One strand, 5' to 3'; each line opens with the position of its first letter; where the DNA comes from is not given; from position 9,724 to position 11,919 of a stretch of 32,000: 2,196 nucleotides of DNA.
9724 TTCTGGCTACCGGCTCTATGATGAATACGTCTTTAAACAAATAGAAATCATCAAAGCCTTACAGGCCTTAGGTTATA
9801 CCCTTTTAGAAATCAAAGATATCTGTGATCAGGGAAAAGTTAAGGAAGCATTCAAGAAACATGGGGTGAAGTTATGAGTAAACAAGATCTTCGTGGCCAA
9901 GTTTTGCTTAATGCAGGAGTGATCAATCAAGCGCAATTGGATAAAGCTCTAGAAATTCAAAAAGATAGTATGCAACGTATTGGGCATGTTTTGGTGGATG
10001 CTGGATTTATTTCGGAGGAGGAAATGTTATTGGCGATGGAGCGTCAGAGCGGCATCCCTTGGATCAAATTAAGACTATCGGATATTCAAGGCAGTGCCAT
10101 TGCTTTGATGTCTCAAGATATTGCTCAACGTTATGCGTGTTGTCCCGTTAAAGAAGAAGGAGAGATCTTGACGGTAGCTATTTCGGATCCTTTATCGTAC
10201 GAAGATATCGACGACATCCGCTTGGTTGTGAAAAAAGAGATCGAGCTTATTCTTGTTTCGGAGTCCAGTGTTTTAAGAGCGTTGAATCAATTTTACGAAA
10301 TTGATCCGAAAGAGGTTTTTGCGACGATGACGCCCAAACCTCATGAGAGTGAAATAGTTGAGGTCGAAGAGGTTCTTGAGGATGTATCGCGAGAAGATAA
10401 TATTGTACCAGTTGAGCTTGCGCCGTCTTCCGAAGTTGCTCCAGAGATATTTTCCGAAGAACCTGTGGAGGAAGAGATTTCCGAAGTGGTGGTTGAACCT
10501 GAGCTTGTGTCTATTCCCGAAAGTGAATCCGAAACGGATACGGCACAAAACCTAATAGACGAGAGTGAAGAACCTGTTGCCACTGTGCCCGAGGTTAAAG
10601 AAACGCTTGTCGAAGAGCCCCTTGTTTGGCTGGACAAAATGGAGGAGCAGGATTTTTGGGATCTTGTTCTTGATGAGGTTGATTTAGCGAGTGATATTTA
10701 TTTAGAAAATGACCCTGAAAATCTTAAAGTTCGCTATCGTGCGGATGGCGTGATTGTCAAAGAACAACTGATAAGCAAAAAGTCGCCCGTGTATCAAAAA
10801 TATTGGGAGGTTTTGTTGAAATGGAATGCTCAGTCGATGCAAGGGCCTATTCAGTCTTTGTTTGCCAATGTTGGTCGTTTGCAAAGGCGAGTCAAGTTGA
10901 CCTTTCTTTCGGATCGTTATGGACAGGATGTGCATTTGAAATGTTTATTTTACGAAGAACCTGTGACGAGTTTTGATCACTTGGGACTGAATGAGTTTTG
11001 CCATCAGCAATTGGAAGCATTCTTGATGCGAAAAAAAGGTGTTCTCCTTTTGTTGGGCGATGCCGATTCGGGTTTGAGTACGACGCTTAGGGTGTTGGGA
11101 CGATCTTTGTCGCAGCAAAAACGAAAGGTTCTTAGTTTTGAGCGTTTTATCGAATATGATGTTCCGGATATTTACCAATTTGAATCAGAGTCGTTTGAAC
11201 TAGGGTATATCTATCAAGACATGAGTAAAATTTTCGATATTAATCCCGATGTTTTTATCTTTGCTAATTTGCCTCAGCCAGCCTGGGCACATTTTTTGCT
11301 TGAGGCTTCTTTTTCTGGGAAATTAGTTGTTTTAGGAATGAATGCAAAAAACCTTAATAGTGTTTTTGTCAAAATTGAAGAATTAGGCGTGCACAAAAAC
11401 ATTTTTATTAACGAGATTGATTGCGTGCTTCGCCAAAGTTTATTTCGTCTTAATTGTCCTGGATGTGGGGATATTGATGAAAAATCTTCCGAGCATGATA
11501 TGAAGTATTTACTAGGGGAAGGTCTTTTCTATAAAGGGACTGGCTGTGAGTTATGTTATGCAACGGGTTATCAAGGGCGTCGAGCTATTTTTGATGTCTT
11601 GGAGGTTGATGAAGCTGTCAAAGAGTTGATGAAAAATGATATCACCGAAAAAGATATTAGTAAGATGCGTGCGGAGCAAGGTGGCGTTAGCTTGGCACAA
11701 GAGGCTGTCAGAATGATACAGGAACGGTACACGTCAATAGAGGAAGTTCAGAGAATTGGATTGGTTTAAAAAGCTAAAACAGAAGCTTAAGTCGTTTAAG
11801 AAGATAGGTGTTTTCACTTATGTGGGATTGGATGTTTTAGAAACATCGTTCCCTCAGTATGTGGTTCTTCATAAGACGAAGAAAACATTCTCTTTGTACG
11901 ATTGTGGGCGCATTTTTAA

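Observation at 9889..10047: N-terminus matches the 53-residue MshEN c-di-GMP-binding signature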

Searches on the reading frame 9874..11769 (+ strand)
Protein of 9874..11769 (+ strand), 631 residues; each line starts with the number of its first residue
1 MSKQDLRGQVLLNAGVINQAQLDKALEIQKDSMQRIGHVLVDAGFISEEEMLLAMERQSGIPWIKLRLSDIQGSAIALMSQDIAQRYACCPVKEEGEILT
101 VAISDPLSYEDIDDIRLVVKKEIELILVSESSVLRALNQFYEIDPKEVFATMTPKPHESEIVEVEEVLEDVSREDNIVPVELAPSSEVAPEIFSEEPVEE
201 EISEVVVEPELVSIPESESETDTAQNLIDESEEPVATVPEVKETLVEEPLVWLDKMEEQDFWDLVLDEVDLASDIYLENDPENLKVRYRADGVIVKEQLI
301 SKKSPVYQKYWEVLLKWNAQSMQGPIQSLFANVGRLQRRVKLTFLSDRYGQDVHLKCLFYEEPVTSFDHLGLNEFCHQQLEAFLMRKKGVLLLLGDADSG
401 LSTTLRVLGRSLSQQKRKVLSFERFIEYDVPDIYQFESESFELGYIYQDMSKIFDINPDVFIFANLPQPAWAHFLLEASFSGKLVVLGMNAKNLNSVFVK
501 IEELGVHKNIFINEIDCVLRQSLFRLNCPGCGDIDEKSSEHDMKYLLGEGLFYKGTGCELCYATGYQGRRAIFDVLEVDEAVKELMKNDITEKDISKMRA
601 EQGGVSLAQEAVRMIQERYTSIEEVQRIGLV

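Call 3: search_protein_families(library=pfam, proteins=[window:9874-11769:+], max_evalue=0.1)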
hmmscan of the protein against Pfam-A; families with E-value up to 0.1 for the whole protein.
window:9874-11769:+ (631 aa): 2 families
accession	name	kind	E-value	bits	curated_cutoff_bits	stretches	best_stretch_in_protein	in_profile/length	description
PF00437.27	T2SSE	-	1.9e-34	119.4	24.9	1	271-627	23-370/370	Type II/IV secretion system protein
PF05157.20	MshEN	-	1.1e-16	61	23.1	1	60-143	2-86/90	MshEN domain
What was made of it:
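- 9874..11769 (+): 631-aa PilB/GspE/MshE-family pseudo-ATPase: MshEN domain, acidic disordered linker, then a catalytically dead T2SSE-type ATPase fold. Pfam MshEN E 1.1e-16 and T2SSE E 1.9e-34 (call 3).
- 10051..10302 (+): MshEN_C alpha/beta subdomain (aa 60-143), including Asp105, which aligns with MshE Asp108. Pfam PF05157 hit at aa 60-143 (call 3).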

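Call 8: search_solved_structures(query=window:9874-11769:+, max_evalue=0.001, show_alignments=3)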
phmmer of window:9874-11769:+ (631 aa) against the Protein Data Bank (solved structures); distinct sequences matched with E-value up to 0.001: 23.
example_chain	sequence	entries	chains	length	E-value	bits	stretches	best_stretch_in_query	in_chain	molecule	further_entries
6f8l_G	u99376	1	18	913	3e-54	187.7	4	246-625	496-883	Type IV pilus assembly protein PilF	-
5tsg_B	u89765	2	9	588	3e-43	151.4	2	7-165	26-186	Type IV pilus biogenesis ATPase PilB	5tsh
6olj_C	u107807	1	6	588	9.6e-43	149.7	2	7-165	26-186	Type IV pilus biogenesis ATPase PilB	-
5zfr_A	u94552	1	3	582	4.8e-41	144.1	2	7-146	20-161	Type IV pilus biogenesis ATPase PilB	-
3jc8_Ba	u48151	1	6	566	6.1e-36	127.2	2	267-625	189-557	Type IV-A pilus assembly ATPase PilB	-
1p9r_A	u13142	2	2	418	5.2e-31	111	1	271-627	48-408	General secretion pathway protein E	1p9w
4kss_A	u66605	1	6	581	5.6e-31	110.9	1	271-628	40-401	Type II secretion system protein E, hemolysin-coregulated protein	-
4ksr_A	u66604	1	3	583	5.6e-31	110.8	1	271-628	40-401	Type II secretion system protein E, Hemolysin-coregulated protein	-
4pht_A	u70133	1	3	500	1.7e-29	105.9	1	271-628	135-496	General secretory pathway protein E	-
5oiu_A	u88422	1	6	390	1.2e-23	86.7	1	253-625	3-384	Type IV pilus assembly protein PilF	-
5it5_F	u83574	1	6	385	3.7e-23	85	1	271-625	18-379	ATP binding motif-containing protein PilF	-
6ejf_A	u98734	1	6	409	4.5e-23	84.7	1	271-625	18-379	Type IV pilus assembly protein PilF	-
5htl_A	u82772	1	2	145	4.5e-13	51.7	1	7-108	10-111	MSHA biogenesis protein MshE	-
9g1w_A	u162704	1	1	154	5.4e-10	41.6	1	8-141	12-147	Type IV pilus assembly ATPase PilB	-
6ejf_G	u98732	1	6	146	6.1e-10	41.4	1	7-141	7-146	Type IV pilus assembly protein PilF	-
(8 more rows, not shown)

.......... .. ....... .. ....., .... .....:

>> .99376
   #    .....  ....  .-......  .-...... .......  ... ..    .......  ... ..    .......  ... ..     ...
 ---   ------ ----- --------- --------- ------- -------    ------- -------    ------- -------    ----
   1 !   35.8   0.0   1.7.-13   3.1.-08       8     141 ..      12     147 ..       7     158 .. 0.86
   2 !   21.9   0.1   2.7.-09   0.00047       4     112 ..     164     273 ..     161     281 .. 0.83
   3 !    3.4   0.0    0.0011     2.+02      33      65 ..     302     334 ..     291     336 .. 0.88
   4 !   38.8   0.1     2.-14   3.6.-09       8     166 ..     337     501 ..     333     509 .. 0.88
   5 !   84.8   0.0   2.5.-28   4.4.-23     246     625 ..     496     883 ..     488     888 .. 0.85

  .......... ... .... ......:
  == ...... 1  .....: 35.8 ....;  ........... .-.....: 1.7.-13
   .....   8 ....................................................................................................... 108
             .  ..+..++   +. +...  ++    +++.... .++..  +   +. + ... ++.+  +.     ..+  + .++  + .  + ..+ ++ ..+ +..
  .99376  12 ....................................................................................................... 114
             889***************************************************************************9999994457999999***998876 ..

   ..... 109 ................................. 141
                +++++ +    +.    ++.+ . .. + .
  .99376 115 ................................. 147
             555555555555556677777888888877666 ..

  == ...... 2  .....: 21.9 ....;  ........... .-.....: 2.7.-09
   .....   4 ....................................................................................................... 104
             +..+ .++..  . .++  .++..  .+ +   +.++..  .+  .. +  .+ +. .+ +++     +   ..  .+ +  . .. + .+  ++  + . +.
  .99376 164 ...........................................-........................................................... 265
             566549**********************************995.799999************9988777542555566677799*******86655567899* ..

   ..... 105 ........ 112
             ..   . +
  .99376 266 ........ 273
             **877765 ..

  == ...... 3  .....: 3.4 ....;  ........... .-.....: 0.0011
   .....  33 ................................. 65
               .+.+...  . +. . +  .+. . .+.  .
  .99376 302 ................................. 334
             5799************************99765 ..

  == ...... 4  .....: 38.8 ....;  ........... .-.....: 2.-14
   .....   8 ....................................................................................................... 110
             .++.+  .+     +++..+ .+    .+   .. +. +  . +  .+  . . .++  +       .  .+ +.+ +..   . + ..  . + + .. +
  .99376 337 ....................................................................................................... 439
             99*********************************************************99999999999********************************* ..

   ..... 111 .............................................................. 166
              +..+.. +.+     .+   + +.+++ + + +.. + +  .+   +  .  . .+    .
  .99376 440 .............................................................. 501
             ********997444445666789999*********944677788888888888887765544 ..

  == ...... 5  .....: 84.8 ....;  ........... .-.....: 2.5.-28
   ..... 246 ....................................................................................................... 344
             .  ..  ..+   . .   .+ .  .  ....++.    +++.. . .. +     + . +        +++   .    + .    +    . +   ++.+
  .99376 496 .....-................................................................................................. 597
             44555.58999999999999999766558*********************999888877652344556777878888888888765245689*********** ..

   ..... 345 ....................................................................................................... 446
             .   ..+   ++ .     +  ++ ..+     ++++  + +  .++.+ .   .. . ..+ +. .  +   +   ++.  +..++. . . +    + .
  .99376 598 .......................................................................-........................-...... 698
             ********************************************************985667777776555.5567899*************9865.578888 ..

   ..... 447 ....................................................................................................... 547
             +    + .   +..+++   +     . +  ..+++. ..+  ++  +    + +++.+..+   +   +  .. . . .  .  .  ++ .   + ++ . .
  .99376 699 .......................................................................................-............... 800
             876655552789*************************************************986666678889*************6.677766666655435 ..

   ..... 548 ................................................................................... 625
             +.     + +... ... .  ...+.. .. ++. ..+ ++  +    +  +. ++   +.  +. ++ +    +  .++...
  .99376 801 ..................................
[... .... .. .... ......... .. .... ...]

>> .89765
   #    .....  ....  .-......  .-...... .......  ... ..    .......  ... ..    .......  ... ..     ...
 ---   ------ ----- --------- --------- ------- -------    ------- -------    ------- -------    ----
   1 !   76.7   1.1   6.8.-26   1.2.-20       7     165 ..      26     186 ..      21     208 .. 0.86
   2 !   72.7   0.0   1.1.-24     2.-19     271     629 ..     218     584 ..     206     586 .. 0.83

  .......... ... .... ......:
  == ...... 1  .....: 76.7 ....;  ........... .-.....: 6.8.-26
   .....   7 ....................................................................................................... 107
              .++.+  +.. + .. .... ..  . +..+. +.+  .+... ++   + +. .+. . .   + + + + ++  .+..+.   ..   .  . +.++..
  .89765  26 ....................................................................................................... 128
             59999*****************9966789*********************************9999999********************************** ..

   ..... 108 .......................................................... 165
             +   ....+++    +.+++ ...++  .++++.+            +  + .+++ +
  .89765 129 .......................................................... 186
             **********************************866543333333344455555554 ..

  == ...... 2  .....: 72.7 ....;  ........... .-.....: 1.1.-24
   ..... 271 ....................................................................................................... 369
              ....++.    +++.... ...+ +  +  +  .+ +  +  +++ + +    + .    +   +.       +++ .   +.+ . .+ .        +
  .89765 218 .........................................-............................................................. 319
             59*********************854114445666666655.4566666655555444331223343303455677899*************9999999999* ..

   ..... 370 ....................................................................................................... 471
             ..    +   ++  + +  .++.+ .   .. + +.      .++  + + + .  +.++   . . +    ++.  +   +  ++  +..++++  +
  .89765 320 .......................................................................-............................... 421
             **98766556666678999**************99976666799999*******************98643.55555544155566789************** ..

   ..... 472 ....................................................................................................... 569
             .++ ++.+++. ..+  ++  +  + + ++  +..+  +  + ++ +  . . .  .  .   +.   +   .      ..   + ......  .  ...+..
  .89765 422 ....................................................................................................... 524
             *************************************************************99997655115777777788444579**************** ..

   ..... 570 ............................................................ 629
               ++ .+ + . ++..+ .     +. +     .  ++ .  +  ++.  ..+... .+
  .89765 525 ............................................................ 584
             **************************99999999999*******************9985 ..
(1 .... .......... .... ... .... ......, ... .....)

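Call 12: find_homologous_proteins(query=window:9874-11769:+, max_evalue=0.00001)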
Query window:9874-11769:+ (631 aa): 52 proteins with E <= 0.00001 among 8000 candidates.
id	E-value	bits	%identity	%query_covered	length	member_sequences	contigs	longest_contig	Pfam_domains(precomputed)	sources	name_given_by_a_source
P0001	2.5e-48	183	23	100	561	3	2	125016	PF05157.21,PF00437.27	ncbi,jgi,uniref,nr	ncbi:GspE/PulE family protein [Thermovenabulum gondwanense]|uniref:Type II secretion system protein 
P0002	5.5e-46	175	22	57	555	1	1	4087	PF05157.21,PF00437.27,PF13401.13,PF25199.2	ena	-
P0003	5.3e-44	169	36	21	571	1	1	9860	PF05157.21,PF00437.27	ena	-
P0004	3.1e-43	166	26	57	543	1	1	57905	PF05157.21,PF00437.27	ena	-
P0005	3.0e-42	163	24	57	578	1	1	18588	PF05157.21,PF00437.27,PF13604.13,PF13191.13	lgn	-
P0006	3.1e-42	163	22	56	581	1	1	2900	PF05157.21,PF00437.27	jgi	jgi:type IV pilus assembly protein PilB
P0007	3.4e-42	163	37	21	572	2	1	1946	PF05157.21,PF00437.27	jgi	jgi:type IV pilus assembly protein PilB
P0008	8.9e-42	161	37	21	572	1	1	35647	PF05157.21,PF00437.27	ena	-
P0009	9.0e-42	161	37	21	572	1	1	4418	PF05157.21,PF00437.27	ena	-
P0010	3.0e-41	160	25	56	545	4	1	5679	PF05157.21,PF00437.27,PF13191.13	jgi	-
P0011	1.4e-40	157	23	98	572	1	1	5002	PF05157.21,PF00437.27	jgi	jgi:type IV pilus assembly protein PilB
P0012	8.3e-39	152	24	57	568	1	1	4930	PF05157.21,PF00437.27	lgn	-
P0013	2.5e-38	150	22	56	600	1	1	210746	PF05157.21,PF00437.27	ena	-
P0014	5.3e-38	149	25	98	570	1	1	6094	PF05157.21,PF00437.27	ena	-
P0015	1.0e-37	148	22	98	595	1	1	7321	PF05157.21,PF00437.27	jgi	-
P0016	1.1e-37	148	22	98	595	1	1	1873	PF05157.21,PF00437.27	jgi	-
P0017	1.1e-37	148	22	98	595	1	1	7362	PF05157.21,PF00437.27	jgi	jgi:type IV pilus assembly protein PilB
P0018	5.3e-36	142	22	98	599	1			PF05157.21,PF00437.27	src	-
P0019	7.1e-35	139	20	56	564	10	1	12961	PF05157.21,PF00437.27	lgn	-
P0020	7.1e-35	139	22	61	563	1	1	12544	PF05157.21,PF00437.27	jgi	jgi:type IV pilus assembly protein PilB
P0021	1.5e-34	138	22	98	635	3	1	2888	PF05157.21,PF10415.15,PF00437.27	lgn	-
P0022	1.6e-34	137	22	98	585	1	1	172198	PF05157.21,PF00437.27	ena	-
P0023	9.0e-34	135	21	56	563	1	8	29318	PF05157.21,PF00437.27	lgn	-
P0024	1.3e-33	135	21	56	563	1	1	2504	PF05157.21,PF00437.27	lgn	-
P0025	1.3e-33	134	21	56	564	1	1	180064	PF05157.21,PF00437.27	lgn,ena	-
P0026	1.4e-33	134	21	56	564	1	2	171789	PF05157.21,PF00437.27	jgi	-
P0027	6.8e-33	132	21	63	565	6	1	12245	PF05157.21,PF00437.27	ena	-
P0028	7.0e-33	132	21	98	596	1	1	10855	PF05157.21,PF00437.27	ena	-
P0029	7.9e-33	132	24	56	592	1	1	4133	PF05157.21,PF00437.27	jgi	jgi:type II secretion system protein E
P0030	1.2e-31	128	21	56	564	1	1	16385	PF05157.21,PF00437.27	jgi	jgi:type IV pilus assembly protein PilB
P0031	3.7e-31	126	22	63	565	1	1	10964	PF05157.21,PF00437.27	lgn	-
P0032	6.0e-31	126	20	63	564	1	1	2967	PF05157.21,PF00437.27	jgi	jgi:type IV pilus assembly protein PilB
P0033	6.1e-31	126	22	56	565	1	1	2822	PF05157.21,PF00437.27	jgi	-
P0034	1.7e-30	124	21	98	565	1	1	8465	PF05157.21,PF00437.27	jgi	-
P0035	5.6e-30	123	21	63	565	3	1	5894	PF05157.21,PF00437.27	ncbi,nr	ncbi:MAG TPA: type IV-A pilus assembly ATPase PilB [candidate division Zixibacteria bacterium]|nr:ty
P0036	2.7e-29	120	21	56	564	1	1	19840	PF05157.21,PF00437.27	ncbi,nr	ncbi:MAG: type IV-A pilus assembly ATPase PilB [FCB group bacterium]|nr:type IV-A pilus assembly ATP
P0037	4.0e-29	120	21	62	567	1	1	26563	PF05157.21,PF00437.27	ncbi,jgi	jgi:type IV pilus assembly protein PilB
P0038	4.7e-29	119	20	71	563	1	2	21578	PF05157.21,PF00437.27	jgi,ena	-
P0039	6.1e-29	119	24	57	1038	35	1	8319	PF05157.21,PF00437.27,PF13191.13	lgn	-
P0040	2.5e-28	117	22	98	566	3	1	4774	PF05157.21,PF00437.27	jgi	-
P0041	5.9e-28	116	23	98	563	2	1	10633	PF05157.21,PF00437.27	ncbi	-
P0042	9.2e-28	115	23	98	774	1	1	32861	PF05157.21,PF00437.27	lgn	-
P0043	5.0e-27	113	22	56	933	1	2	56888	PF05157.21,PF00437.27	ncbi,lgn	-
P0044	7.9e-27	112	19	98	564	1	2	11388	PF05157.21,PF00437.27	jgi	jgi:type IV pilus assembly protein PilB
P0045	1.1e-26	112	21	92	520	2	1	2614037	PF05157.21,PF00437.27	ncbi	ncbi:MAG: Flp pilus assembly complex ATPase component TadA, partial [Candidatus Zixiibacteriota bact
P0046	4.0e-26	110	24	57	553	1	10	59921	PF05157.21,PF00437.27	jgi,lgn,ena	jgi:type IV pilus assembly protein PilB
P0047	2.8e-25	107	24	57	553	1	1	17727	PF05157.21,PF00437.27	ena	-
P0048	7.4e-22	96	22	57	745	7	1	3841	PF05157.21,PF00437.27,PF00072.31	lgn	-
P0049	2.4e-20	91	35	21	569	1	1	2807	PF05157.21,PF00437.27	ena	-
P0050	3.3e-18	84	23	56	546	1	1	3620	PF05157.21,PF00437.27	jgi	-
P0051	8.4e-16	76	23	56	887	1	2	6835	PF00437.27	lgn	-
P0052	1.9e-8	51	31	22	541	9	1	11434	PF05157.21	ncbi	-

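Call 15: find_related_loci(query=window:9874-11769:+, collection=genome_contigs, flank=10000)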
Query window:9874-11769:+ (631 aa) in genome_contigs; peptide patterns used: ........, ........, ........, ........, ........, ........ (x = any residue, [..] = any of these).
30 stretches matched a pattern, but none encodes a relative of the query by tblastn (E <= 1e-3).
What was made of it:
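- Tried and rejected: A GTDB genome scan with the protein found no relative (call 15).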

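Call 16: list_cluster_members(proteins=[window:9874-11769:+, window:11756-13252:+, window:14322-16814:+, window:16823-18790:+, window:28001-29674:+, window:27121-27975:+, window:19604-20398:+, window:24085-25068:-, window:20868-21587:+, window:9611-9877:+])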
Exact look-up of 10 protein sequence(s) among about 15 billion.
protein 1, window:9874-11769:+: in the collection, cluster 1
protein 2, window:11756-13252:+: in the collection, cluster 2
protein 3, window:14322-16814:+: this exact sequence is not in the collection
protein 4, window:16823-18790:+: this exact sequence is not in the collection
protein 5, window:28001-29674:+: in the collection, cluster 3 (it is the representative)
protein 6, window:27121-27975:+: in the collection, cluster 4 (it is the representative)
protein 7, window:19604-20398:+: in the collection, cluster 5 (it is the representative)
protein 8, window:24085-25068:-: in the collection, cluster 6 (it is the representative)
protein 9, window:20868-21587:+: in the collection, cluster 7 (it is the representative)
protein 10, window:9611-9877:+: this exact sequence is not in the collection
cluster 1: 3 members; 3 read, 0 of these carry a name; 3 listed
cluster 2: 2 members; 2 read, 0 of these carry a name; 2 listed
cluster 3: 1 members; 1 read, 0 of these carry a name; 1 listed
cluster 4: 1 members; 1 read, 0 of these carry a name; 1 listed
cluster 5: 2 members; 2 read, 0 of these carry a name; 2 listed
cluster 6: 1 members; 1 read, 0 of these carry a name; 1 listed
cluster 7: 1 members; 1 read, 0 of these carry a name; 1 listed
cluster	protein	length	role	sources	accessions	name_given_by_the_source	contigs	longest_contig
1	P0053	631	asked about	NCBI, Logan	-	-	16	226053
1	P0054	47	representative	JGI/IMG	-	-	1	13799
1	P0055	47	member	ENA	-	-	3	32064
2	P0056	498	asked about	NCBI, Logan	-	-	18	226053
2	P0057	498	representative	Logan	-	-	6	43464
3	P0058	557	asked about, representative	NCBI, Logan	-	-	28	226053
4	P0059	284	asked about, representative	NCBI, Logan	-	-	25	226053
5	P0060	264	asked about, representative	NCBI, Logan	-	-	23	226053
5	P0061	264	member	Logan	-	-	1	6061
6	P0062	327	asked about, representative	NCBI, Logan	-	-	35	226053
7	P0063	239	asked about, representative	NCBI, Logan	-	-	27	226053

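Call 17: find_encoding_contigs(protein=window:9874-11769:+, flank=10000, max_places=6)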
Protein window:9874-11769:+ (631 aa): 17 contigs read that carry it; 6 places shown.
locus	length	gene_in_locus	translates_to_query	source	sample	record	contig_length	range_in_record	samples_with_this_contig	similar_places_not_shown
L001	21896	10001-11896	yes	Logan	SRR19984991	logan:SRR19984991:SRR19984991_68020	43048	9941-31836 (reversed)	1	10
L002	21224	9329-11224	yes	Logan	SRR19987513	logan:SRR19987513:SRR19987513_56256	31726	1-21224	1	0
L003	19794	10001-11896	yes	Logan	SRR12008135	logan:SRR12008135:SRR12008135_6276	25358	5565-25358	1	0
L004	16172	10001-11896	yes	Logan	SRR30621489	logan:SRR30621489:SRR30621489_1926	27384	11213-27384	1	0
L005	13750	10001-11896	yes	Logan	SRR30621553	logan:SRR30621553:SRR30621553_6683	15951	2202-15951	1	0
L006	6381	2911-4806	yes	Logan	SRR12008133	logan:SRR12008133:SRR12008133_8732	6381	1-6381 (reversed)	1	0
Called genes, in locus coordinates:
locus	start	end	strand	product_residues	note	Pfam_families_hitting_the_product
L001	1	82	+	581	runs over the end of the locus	PF11412:DsbD_N, PF02683:DsbD_TM, PF13899:Thioredoxin_7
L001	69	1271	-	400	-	PF01545:Cation_efflux, PF16916:ZT_dimer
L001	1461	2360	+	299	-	PF00158:Sigma54_activat, PF14532:Sigma54_activ_2, PF25601:AAA_lid_14, PF02954:HTH_8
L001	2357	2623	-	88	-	-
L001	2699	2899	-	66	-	PF00534:Glycos_transf_1 (weak)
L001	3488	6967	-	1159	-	PF06165:GH94_b-supersand (weak), PF21958:SOGP_N, PF21250:SOGP_2nd, PF17167:Glyco_hydro_94, PF21270:SOGP_4th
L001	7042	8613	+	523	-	PF03023:MurJ, PF01554:MatE (weak)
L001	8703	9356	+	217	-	PF00795:CN_hydrolase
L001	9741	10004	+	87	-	PF00376:MerR, PF13411:MerR_1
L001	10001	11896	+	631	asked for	PF05157:MshEN, PF00437:T2SSE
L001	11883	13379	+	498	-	PF11104:PilM_2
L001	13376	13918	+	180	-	-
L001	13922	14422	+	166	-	-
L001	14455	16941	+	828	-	PF21305:type_II_gspD_N0, PF03958:Secretin_N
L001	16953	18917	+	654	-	PF06480:FtsH_ext, PF06068:TIP49 (faint), PF00004:AAA, PF07728:AAA_5 (weak), PF17862:AAA_lid_3, PF01434:Peptidase_M41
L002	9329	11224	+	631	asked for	PF05157:MshEN, PF00437:T2SSE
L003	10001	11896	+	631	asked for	PF05157:MshEN, PF00437:T2SSE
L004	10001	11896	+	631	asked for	PF05157:MshEN, PF00437:T2SSE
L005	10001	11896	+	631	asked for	PF05157:MshEN, PF00437:T2SSE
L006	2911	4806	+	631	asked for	PF05157:MshEN, PF00437:T2SSE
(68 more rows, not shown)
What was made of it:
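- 9874..11769 (+): The identical protein occurs on 17 contigs (call 17).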
